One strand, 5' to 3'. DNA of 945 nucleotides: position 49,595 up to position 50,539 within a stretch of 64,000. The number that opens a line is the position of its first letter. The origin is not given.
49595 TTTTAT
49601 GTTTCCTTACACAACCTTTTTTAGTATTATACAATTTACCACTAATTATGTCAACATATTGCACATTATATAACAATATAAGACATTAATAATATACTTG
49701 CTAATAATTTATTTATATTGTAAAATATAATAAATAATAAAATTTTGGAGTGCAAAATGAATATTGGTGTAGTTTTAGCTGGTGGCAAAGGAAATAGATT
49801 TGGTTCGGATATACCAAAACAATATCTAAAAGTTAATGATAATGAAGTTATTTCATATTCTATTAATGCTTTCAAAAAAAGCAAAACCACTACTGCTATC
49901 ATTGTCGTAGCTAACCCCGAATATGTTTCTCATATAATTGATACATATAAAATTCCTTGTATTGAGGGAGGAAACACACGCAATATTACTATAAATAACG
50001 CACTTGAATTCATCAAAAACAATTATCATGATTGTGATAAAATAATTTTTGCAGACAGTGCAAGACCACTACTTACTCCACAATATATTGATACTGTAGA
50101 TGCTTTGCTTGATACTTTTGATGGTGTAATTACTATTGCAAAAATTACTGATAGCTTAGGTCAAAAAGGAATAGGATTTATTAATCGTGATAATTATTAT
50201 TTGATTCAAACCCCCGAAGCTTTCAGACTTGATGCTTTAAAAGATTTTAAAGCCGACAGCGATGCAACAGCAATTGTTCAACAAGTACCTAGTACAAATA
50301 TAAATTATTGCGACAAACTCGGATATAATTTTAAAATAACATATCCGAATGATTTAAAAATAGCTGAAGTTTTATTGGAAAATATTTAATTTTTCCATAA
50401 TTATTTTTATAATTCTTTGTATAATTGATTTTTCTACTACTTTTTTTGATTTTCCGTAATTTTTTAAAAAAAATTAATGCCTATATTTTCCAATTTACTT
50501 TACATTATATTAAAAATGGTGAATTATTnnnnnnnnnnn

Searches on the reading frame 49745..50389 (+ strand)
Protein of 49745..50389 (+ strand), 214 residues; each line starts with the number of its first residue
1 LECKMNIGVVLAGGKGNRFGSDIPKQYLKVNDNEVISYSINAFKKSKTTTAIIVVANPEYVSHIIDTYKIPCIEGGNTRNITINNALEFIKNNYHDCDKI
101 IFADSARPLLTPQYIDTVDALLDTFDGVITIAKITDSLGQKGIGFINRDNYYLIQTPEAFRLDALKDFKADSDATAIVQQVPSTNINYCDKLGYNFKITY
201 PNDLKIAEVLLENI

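Call 70: search_protein_families(library=pfam, proteins=[window:49745-50389:+], max_evalue=0.00001)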
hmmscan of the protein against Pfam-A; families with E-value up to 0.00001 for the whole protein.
window:49745-50389:+ (214 aa): 2 families
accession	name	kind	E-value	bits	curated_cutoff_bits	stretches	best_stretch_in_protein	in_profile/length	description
PF01128.25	IspD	-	1.1e-28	100.9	27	1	9-212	4-220/221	2-C-methyl-D-erythritol 4-phosphate cytidylyltransferase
PF12804.13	NTP_transf_3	-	4.7e-10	40.3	27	1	8-116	1-105/160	MobA-like NTP transferase domain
